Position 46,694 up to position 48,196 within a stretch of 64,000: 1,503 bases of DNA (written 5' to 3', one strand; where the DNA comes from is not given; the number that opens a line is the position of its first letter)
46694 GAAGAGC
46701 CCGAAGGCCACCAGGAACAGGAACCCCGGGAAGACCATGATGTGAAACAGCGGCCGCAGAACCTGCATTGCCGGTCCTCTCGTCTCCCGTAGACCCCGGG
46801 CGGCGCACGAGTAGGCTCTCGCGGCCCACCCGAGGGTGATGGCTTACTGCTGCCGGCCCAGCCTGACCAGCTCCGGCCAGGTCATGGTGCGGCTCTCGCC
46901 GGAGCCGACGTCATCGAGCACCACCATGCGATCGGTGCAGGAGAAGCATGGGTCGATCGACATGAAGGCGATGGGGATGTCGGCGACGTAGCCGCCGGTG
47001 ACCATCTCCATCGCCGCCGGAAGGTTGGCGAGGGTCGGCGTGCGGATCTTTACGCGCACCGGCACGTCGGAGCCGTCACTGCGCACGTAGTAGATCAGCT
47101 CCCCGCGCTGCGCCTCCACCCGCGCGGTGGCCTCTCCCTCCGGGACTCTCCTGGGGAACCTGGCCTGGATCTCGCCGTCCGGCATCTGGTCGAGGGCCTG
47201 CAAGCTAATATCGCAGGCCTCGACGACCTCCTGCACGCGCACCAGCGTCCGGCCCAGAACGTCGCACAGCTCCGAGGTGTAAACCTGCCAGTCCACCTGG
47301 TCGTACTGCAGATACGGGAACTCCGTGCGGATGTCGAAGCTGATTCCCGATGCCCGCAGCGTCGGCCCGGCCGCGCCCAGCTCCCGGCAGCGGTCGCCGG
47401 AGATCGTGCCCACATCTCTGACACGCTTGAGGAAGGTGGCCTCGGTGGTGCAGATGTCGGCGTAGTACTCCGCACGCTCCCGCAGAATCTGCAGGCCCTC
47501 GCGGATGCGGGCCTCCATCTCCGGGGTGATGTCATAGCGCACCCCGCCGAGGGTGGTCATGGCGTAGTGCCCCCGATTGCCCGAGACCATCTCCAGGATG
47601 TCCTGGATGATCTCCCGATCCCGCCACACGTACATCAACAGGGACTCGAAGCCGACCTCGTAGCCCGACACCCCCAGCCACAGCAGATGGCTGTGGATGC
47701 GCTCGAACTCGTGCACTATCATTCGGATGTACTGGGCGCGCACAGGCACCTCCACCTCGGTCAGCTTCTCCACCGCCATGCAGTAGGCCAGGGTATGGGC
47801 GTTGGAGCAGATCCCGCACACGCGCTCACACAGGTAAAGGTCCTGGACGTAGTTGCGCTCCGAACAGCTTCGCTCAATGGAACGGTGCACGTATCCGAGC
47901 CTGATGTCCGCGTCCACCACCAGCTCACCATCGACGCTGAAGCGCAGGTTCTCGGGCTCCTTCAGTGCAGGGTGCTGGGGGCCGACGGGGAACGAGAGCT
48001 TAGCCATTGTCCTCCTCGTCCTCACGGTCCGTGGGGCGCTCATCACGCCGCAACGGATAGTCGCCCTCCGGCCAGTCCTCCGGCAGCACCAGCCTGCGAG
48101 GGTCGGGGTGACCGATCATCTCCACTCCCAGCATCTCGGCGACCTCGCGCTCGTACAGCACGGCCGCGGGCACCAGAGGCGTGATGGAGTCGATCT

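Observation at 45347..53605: Eleven-gene complex-I-like operon lacking NuoEFG whose NuoD homologue keeps all four Ni-Fe cysteine ligands: a candidate Mrp-linked group-4 [NiFe]-hydrogenase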

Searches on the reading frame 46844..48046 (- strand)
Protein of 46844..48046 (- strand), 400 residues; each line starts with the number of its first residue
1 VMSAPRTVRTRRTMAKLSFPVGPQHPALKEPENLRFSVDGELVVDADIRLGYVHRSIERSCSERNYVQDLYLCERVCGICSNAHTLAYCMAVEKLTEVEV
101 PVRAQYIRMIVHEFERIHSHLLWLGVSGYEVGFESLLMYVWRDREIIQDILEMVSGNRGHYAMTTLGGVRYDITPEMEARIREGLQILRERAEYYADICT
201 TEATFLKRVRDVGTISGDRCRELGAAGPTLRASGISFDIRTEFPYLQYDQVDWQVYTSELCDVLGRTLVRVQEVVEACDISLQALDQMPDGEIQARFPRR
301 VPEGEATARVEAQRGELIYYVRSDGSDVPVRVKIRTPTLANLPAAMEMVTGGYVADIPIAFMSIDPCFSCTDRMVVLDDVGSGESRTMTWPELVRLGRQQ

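Call 3: search_protein_families(library=pfam, proteins=[window:46844-48046:-], max_evalue=0.01)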
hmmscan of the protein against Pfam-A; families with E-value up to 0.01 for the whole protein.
window:46844-48046:- (400 aa): 2 families
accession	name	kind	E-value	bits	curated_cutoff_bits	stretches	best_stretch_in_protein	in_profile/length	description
PF00346.24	Complex1_49kDa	-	1.4e-69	234.6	24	2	131-296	2-167/271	Respiratory-chain NADH dehydrogenase, 49 Kd subunit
PF00374.24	NiFeSe_Hases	-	2.3e-12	47.1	25.8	1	55-123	1-69/508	Nickel-dependent hydrogenase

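Call 4: search_protein_families(library=ncbifam, proteins=[window:46844-48046:-], max_evalue=0.01)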
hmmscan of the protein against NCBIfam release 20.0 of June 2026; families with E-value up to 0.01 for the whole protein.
window:46844-48046:- (400 aa): 15 families
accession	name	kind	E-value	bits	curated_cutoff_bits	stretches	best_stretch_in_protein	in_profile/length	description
NF004739.1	PRK06075.1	equivalog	3.4e-104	348.7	360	2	21-295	5-279/384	NADH-quinone oxidoreductase subunit D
NF040602.1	F420_dehyd_FpoD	exception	8.5e-94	314.6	600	1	20-373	11-372/372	F420H2 dehydrogenase subunit FpoD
TIGR01962.1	NuoD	equivalog_domain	3.7e-91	305.9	459.35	2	18-296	4-282/386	NADH dehydrogenase (quinone) subunit D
NF008974.0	PRK12322.1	equivalog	6.6e-82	275.4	522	1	16-368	6-361/366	NADH-quinone oxidoreductase subunit D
NF009808.0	PRK13292.1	equivalog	9.1e-72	242.1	1156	2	17-292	408-683/791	NADH-quinone oxidoreductase subunit B/C/D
NF008728.0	PRK11742.1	equivalog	1.5e-64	218.4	840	2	19-302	217-500/598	NADH-quinone oxidoreductase subunit C/D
NF005649.0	PRK07415.1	equivalog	1.3e-63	215.4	583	2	16-294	10-289/394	NAD(P)H-quinone oxidoreductase subunit H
TIGR03295.1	frhA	equivalog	6.7e-19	68.1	392.5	1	55-198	41-191/412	coenzyme F420 hydrogenase subunit alpha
NF033181.1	NiFeSe_hydrog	equivalog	2e-14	53.4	600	1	37-123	21-106/507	nickel-dependent hydrogenase large subunit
NF045518.1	H2_NiFeSe_large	exception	5.7e-14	51.8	780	1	36-122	20-105/485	NiFeSe hydrogenase large subunit HysA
NF007778.0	PRK10467.1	equivalog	3.9e-10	38.6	969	1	49-122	33-106/567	hydrogenase 2 large subunit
NF041785.2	VhuA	equivalog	4.6e-09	35.3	800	1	72-123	56-107/418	F420-non-reducing hydrogenase Vhu subunit A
NF040828.1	sulfhyd_ShyA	equivalog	2.5e-08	33.2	700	1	54-154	37-139/415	NAD(P)-dependent hydrogenase/sulfhydrogenase 2 subunit alpha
NF007550.0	PRK10170.1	equivalog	4.8e-07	28.5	1101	1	38-123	37-122/597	Ni/Fe-hydrogenase large subunit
NF040832.1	sulfhyd_HydA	equivalog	2.5e-05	23.6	880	1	70-168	55-153/426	NADPH-dependent hydrogenase/sulfhydrogenase 1 subunit alpha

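Call 5: search_solved_structures(query=window:46844-48046:-, max_evalue=0.00001, show_alignments=3)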
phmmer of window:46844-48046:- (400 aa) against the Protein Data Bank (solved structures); distinct sequences matched with E-value up to 0.00001: 80 (the best 60 are shown).
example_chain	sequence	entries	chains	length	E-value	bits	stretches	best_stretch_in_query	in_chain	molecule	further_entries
6cfw_L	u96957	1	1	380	7.4e-86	291.8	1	18-373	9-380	Membrane-bound hydrogenase subunit alpha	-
7z0s_E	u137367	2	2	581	6.8e-73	249.1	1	19-396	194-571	Formate hydrogenlyase subunit 5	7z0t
2fug_4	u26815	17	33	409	2.1e-65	224.4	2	7-304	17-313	NADH-quinone oxidoreductase chain 4 | NADH-QUINONE OXIDOREDUCTASE SUBUNIT 4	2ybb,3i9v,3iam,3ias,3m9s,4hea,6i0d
7q5y_B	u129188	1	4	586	3.7e-56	194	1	8-289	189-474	NADH-quinone oxidoreductase subunit C/D 2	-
6hum_H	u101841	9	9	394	1.9e-55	191.7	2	17-305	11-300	NAD(P)H-quinone oxidoreductase subunit H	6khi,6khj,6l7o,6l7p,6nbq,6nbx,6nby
8e9g_D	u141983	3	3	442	2.3e-55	191.4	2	14-294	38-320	NADH-quinone oxidoreductase subunit D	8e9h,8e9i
7eu3_H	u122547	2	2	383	3.7e-54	187.4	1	21-300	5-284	NAD(P)H-quinone oxidoreductase subunit H, chloroplastic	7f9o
8ba0_D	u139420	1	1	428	4.3e-53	183.9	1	11-306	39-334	Complex I-49kD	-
8b9z_D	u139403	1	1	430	4.4e-53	183.9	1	11-306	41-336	Complex I-49kD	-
8esw_S2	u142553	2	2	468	6.4e-53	183.3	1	11-306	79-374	Complex I-49kD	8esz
7wfg_H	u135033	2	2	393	2.5e-51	178.1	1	20-294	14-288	NAD(P)H-quinone oxidoreductase subunit H, chloroplastic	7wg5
6u8y_L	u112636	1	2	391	1.2e-50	175.9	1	21-372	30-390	NADH dehydrogenase subunit D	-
9grx_H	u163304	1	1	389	3.4e-50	174.3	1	20-295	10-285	NAD(P)H-quinone oxidoreductase subunit H, chloroplastic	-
8bpx_D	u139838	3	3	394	4.3e-50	174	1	11-320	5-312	NADH dehydrogenase [ubiquinone] iron-sulfur protein 2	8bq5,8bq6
9f5x_E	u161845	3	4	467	7.1e-50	173.3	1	15-309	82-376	NADH:ubiquinone oxidoreductase 49 kD subunit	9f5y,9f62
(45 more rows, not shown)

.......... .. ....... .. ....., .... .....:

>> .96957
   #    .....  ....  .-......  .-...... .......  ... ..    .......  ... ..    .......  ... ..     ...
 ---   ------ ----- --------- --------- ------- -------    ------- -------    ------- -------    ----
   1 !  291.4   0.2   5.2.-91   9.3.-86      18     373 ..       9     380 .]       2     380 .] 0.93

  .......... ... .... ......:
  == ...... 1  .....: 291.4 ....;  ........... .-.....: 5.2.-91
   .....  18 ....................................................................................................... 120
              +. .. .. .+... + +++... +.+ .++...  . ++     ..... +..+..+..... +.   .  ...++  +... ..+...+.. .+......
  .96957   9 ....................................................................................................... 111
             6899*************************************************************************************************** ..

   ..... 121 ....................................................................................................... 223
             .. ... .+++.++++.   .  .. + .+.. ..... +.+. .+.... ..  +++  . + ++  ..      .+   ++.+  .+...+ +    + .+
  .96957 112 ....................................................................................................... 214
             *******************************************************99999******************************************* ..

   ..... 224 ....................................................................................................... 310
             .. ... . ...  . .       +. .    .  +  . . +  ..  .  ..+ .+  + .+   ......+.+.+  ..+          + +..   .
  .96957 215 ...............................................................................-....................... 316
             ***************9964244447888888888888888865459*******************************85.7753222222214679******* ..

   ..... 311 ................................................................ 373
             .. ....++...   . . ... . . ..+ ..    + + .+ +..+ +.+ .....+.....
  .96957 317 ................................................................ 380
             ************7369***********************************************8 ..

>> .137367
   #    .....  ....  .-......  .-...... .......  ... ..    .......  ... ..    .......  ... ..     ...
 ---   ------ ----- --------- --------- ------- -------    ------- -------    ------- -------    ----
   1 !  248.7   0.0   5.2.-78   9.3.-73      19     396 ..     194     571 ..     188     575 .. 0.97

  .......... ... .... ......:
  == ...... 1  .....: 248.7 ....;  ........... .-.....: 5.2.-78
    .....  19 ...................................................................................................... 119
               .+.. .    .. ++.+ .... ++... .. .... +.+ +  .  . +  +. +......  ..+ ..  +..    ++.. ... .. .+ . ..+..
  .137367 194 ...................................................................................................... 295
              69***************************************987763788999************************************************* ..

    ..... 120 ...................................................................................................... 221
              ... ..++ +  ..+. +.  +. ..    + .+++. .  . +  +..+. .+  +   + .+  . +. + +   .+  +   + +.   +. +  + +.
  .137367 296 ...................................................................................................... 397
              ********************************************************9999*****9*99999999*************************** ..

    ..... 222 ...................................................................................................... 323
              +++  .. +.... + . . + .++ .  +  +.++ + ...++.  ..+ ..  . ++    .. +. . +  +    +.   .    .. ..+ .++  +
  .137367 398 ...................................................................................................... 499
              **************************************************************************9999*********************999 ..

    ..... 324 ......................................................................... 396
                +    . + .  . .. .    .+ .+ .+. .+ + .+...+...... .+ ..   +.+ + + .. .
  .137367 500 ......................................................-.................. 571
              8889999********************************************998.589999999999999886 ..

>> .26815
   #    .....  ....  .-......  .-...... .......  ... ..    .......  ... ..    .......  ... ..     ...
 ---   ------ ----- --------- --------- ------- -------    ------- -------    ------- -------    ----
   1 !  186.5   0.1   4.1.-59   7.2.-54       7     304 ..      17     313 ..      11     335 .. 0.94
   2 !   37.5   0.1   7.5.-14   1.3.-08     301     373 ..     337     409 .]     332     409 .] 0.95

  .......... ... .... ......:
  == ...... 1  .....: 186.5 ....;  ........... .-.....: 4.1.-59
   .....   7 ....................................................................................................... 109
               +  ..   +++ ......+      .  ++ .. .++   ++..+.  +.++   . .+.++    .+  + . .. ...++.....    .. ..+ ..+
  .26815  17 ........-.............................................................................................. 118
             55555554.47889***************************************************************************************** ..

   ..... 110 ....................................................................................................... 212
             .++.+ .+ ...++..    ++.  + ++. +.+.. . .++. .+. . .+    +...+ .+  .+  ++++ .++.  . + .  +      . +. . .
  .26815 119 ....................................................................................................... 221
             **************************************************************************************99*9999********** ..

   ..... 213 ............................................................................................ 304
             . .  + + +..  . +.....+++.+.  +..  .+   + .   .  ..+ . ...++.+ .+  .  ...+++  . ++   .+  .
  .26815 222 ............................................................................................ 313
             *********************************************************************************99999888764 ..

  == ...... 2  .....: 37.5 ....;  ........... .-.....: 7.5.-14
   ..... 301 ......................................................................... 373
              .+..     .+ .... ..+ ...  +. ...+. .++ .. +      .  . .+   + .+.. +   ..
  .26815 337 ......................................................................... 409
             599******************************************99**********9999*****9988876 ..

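Call 6: find_homologous_proteins(query=window:46844-48046:-)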
Query window:46844-48046:- (400 aa): 7975 proteins with E <= 0.001 among 8000 candidates; the best 120 are listed.
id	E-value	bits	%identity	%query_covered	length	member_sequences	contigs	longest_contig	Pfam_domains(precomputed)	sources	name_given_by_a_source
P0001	3.4e-260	881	100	97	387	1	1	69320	PF00374.25,PF00346.25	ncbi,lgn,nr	ncbi:MAG: nickel-dependent hydrogenase large subunit [Armatimonadota bacterium]|nr:nickel-dependent 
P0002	3.5e-244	828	92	97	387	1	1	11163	PF00374.25,PF00346.25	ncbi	ncbi:MAG: nickel-dependent hydrogenase large subunit [Armatimonadota bacterium]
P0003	2.9e-223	759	83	96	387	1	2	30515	PF00374.25,PF00346.25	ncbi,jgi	-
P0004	3.6e-223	759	84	97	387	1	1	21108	PF00374.25,PF00346.25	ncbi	ncbi:MAG: nickel-dependent hydrogenase large subunit [Armatimonadota bacterium]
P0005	1.3e-222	757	83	96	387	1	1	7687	PF00374.25,PF00346.25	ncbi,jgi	-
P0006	4.8e-221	752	83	97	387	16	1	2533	PF00374.25,PF00346.25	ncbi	-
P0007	3.2e-220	749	82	97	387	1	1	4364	PF00374.25,PF00346.25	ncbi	-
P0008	5.9e-218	742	82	97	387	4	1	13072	PF00374.25,PF00346.25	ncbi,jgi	-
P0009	7.4e-218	741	81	97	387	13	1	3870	PF00374.25,PF00346.25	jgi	jgi:NADH-quinone oxidoreductase subunit D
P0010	1.1e-217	741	82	97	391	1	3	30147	PF00374.25,PF00346.25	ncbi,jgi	-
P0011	4.6e-217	739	81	97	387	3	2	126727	PF00374.25,PF00346.25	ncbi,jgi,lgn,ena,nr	ncbi:MAG: NADH dehydrogenase subunit [candidate division WS1 bacterium]|jgi:NADH-quinone oxidoreduct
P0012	1.6e-216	737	81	97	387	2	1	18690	PF00374.25,PF00346.25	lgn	-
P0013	4.6e-214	729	80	97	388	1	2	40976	PF00374.25,PF00346.25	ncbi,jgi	-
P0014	4.3e-213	726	80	97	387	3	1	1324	PF00374.25,PF00346.25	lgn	-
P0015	5.1e-213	725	82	97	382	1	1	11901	PF00374.25,PF00346.25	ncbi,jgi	-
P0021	1.8e-209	714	78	97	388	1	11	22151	PF00374.25,PF00346.25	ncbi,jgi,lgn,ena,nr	ncbi:MAG TPA: NADH dehydrogenase subunit [Armatimonadetes bacterium]|nr:NADH dehydrogenase subunit [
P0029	7.7e-202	688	74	96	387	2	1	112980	PF00374.25,PF00346.25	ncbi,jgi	-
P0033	5.0e-194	663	72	97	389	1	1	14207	PF00374.25,PF00346.25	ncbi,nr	ncbi:MAG: nickel-dependent hydrogenase large subunit [Armatimonadetes bacterium]|nr:nickel-dependent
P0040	1.2e-148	513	61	90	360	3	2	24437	PF00374.25,PF00346.25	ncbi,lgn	ncbi:MAG: nickel-dependent hydrogenase large subunit [Armatimonadota bacterium]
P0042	5.6e-148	511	60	90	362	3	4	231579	PF00374.25,PF00346.25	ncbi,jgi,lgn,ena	-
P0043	6.4e-148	511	60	90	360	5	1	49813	PF00374.25,PF00346.25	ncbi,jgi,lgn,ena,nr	ncbi:MAG TPA: NADH dehydrogenase subunit [Armatimonadetes bacterium]|jgi:NADH-quinone oxidoreductase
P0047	1.4e-145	503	56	97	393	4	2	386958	PF00374.25,PF00346.25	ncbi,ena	-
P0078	1.2e-136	474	53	95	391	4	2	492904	PF00374.25,PF00346.25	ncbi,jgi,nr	ncbi:MAG: nickel-dependent hydrogenase large subunit [Caldiserica bacterium]|jgi:NADH-quinone oxidor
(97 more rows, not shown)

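Call 7: find_encoding_contigs(protein=P0001, flank=10000, max_places=3)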
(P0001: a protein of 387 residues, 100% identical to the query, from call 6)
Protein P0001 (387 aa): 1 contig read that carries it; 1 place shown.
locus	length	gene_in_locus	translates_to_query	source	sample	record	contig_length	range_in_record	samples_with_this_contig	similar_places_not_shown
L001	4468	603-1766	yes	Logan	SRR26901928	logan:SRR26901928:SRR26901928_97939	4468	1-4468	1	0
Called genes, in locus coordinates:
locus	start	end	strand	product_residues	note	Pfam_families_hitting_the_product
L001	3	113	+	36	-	?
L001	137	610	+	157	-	PF00329:Complex1_30kDa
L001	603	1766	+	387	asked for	PF00374:NiFeSe_Hases, PF00346:Complex1_49kDa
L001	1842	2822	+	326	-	PF00146:NADHdh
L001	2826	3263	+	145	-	PF13183:Fer4_8 (faint), PF13534:Fer4_17 (faint), PF12797:Fer4_2 (faint), PF14697:Fer4_21 (faint), PF00037:Fer4 (weak), PF13237:Fer4_10 (weak), PF12838:Fer4_7, PF13187:Fer4_9, +2 more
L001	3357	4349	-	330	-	PF04909:Amidohydro_2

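Call 12: find_encoding_contigs(protein=P0011, flank=10000, max_places=2)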
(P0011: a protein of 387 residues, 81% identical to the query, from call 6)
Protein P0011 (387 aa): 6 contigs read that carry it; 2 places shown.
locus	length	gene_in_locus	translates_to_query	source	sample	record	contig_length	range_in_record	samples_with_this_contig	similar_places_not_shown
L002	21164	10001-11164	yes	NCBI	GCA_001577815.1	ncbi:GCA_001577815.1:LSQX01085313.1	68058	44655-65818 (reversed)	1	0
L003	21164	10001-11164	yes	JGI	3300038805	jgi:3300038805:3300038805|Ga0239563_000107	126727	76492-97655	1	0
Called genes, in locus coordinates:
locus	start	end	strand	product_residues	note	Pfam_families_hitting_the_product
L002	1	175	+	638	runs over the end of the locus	PF02901:PFL-like, PF01228:Gly_radical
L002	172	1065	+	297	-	PF13353:Fer4_12, PF04055:Radical_SAM, PF12838:Fer4_7 (faint), PF00037:Fer4 (weak), PF13237:Fer4_10 (weak), PF13187:Fer4_9 (weak), PF00037:Fer4 (weak), PF12837:Fer4_6 (weak), +1 more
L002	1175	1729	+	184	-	PF03602:Cons_hypoth95, PF05175:MTS (weak), PF09445:Methyltransf_15 (weak)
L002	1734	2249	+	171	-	PF01467:CTP_transf_like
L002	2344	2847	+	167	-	-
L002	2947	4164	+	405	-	PF00871:Acetate_kinase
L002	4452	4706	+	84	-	PF00499:Oxidored_q3 (weak), PF13244:MbhD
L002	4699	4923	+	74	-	-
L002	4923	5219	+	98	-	PF00420:Oxidored_q2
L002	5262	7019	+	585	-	PF00361:Proton_antipo_M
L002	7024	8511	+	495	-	PF00361:Proton_antipo_M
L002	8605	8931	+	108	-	-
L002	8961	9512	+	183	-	PF01058:Oxidored_q6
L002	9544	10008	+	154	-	PF00329:Complex1_30kDa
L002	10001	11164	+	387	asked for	PF00374:NiFeSe_Hases, PF00346:Complex1_49kDa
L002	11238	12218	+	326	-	PF00146:NADHdh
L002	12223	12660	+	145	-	PF13183:Fer4_8 (faint), PF13534:Fer4_17 (faint), PF12797:Fer4_2 (faint), PF00037:Fer4 (faint), PF12837:Fer4_6 (faint), PF13237:Fer4_10 (weak), PF12838:Fer4_7, PF13187:Fer4_9, +1 more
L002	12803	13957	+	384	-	PF01208:URO-D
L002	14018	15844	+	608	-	PF00343:Phosphorylase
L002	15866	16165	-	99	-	-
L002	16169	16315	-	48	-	-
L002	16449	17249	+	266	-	PF04909:Amidohydro_2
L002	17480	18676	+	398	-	-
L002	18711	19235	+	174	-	-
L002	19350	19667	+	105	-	-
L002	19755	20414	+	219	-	PF07963:N_methyl, PF07596:SBP_bac_10 (weak)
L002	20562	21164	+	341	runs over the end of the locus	PF00248:Aldo_ket_red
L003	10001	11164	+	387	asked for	PF00374:NiFeSe_Hases, PF00346:Complex1_49kDa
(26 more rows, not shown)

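Call 13: find_encoding_contigs(protein=P0042, flank=10000, max_places=2)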
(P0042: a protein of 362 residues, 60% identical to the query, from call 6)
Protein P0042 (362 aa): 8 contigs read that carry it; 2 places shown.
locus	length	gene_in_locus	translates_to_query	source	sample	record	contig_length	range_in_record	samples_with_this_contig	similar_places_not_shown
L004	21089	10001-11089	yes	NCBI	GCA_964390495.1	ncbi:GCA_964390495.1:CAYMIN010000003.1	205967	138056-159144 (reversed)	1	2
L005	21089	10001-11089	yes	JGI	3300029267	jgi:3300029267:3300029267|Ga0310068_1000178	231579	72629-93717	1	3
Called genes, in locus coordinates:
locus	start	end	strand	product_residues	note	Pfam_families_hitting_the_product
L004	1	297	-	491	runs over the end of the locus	PF12228:DUF3604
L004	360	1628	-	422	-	-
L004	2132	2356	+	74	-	-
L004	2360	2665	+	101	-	PF00420:Oxidored_q2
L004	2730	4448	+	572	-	PF00662:Proton_antipo_N (weak), PF00361:Proton_antipo_M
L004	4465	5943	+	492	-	PF00662:Proton_antipo_N (weak), PF00361:Proton_antipo_M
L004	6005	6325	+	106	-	-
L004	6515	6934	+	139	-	PF01058:Oxidored_q6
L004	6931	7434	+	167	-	PF00329:Complex1_30kDa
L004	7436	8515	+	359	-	PF00374:NiFeSe_Hases (weak), PF00346:Complex1_49kDa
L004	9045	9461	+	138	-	PF01058:Oxidored_q6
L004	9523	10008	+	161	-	PF00329:Complex1_30kDa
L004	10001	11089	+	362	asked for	PF00374:NiFeSe_Hases, PF00346:Complex1_49kDa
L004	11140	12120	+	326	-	PF00146:NADHdh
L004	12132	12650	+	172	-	PF12837:Fer4_6 (faint), PF13187:Fer4_9, PF13237:Fer4_10 (weak), PF12838:Fer4_7, PF13484:Fer4_16 (faint), PF00037:Fer4 (weak)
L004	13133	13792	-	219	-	PF03308:MeaB (faint), PF02492:cobW, PF03205:MobB (weak)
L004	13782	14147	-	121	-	PF01155:HypA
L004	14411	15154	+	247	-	PF07963:N_methyl, PF07596:SBP_bac_10 (weak)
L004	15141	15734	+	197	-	-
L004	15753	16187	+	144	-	PF02663:FmdE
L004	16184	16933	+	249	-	PF02361:CbiQ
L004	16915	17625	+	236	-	PF00005:ABC_tran, PF13304:AAA_21 (weak)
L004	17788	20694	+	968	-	PF08532:Glyco_hydro_42M (faint)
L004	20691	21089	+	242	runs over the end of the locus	PF13385:Laminin_G_3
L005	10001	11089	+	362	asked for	PF00374:NiFeSe_Hases, PF00346:Complex1_49kDa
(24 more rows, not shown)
